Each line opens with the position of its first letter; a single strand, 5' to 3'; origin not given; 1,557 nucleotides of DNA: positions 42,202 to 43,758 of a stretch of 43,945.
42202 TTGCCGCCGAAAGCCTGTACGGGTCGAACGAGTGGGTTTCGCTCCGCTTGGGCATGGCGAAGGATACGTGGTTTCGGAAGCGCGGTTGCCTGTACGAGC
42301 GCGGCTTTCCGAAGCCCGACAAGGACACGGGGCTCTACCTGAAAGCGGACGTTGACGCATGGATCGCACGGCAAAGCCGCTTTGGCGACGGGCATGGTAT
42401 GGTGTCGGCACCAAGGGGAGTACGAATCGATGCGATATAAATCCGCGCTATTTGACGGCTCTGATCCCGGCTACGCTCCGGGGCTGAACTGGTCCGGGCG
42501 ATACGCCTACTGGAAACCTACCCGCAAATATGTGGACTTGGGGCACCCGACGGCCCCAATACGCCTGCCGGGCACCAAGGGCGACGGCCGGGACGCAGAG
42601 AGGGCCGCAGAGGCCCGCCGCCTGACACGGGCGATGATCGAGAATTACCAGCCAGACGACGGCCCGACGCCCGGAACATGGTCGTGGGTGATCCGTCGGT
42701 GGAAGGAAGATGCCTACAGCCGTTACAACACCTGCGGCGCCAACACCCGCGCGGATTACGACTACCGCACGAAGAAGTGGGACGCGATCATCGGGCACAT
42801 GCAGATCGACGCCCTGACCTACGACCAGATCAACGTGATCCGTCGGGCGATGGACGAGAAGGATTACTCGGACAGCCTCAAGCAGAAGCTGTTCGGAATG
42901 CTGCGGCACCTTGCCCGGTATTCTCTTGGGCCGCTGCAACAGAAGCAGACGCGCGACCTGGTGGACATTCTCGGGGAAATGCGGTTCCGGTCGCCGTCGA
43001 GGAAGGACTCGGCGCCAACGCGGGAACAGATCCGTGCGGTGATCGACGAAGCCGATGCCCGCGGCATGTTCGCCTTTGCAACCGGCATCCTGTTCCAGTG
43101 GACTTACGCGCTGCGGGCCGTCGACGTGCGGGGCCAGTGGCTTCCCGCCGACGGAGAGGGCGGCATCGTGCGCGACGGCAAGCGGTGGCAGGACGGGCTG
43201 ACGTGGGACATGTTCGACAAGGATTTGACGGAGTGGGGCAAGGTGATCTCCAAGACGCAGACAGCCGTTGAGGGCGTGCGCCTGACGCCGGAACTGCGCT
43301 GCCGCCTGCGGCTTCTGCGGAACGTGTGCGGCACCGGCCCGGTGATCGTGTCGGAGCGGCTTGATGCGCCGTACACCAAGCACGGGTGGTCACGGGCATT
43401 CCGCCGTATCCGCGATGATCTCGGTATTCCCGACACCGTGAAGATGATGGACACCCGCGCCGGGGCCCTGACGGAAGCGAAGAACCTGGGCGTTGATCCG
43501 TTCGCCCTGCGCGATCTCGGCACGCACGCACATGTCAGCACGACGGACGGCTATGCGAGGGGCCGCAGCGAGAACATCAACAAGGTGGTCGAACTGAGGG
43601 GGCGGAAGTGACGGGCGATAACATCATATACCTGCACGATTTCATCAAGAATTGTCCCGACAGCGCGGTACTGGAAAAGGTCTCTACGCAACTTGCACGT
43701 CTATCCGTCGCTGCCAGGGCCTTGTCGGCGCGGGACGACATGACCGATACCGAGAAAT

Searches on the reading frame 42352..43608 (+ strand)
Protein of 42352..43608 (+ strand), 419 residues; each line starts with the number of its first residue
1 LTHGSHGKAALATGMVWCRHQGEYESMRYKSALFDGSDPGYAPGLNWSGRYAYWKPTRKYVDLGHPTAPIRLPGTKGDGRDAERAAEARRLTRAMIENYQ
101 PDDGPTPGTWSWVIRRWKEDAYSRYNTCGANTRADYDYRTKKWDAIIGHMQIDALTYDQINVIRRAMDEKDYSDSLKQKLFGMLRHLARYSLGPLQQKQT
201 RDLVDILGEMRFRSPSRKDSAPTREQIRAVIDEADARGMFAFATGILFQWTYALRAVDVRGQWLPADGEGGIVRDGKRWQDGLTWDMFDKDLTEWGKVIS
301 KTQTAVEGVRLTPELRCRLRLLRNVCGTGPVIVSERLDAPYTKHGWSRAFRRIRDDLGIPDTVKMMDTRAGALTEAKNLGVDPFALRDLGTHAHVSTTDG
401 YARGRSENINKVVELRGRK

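Call 68: search_protein_families(library=pfam, proteins=[window:42352-43608:+], max_evalue=0.001)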
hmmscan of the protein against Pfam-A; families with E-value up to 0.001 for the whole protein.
window:42352-43608:+ (419 aa): 0 families

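Call 69: search_protein_families(library=phrogs, proteins=[window:42352-43608:+], max_evalue=0.00001)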
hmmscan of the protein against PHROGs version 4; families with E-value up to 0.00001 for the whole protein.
window:42352-43608:+ (419 aa): 1 family
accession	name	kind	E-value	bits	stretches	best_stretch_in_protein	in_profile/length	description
phrog_1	-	integration and excision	2.8e-18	67.5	2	282-411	308-442/611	integrase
